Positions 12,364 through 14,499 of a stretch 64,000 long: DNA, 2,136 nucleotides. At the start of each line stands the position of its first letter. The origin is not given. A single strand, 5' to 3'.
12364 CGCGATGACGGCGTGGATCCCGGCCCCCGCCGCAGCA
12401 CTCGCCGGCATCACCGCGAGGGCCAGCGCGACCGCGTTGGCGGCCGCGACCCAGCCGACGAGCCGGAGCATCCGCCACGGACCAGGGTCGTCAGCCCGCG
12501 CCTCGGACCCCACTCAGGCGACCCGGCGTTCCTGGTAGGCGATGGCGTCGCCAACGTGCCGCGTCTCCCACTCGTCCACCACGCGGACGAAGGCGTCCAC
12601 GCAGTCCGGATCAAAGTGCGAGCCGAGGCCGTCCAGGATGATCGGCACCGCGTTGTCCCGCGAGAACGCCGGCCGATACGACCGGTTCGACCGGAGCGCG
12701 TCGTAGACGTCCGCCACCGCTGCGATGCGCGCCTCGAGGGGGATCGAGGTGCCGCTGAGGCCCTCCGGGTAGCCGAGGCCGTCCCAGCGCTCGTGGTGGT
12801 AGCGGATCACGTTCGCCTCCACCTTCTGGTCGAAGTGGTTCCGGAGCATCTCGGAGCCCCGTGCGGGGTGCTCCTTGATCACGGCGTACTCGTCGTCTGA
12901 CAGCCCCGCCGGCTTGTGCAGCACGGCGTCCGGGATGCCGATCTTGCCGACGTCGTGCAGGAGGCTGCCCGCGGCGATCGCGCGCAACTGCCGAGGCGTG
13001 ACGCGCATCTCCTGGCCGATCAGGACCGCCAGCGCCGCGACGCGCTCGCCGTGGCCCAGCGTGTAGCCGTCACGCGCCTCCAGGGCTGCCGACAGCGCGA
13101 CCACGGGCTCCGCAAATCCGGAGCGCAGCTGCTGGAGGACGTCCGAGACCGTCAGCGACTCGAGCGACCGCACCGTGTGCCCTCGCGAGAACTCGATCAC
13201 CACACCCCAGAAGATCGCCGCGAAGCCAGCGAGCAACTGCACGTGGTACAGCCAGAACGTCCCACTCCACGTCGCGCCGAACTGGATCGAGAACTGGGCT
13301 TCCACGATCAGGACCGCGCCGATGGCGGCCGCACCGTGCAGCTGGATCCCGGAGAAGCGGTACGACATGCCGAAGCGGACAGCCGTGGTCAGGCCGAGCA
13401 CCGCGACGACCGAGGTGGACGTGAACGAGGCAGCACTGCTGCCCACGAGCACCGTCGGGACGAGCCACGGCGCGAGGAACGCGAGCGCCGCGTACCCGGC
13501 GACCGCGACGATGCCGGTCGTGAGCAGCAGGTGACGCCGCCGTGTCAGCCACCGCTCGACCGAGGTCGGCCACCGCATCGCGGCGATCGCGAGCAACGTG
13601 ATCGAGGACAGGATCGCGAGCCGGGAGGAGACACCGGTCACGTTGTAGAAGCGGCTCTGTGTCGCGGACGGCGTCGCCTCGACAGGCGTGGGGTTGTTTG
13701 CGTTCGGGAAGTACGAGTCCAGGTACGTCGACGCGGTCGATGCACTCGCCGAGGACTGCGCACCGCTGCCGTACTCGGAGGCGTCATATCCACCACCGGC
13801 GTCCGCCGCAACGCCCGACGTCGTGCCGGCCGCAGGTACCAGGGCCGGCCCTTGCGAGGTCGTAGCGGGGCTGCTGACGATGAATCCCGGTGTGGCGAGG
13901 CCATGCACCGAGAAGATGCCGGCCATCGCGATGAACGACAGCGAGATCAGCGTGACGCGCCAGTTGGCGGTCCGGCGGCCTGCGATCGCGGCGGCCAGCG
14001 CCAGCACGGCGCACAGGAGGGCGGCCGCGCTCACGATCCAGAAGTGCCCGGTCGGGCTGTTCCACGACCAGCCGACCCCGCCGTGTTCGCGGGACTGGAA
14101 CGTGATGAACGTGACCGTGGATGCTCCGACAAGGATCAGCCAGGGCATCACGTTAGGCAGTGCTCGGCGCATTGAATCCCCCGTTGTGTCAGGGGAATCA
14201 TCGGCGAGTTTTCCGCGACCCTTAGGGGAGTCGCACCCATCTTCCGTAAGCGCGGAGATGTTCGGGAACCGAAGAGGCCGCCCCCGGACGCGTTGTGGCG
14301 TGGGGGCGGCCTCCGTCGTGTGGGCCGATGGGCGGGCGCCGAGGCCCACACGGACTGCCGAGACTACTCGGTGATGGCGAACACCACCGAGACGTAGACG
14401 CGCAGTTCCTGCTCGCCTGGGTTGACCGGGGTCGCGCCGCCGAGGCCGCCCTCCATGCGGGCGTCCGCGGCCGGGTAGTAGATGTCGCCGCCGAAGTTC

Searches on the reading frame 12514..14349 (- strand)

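Call 54: search_protein_families(library=pfam, proteins=[window:12514-14349:-], max_evalue=0.0001)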
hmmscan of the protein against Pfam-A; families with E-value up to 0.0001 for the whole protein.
window:12514-14349:- (611 aa): 2 families
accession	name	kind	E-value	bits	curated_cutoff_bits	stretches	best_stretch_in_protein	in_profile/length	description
PF13487.12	HD_5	-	7.9e-34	117.3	27.2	1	420-582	4-169/170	HD domain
PF01966.28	HD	-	8.8e-18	65.1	22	1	431-551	2-115/116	HD domain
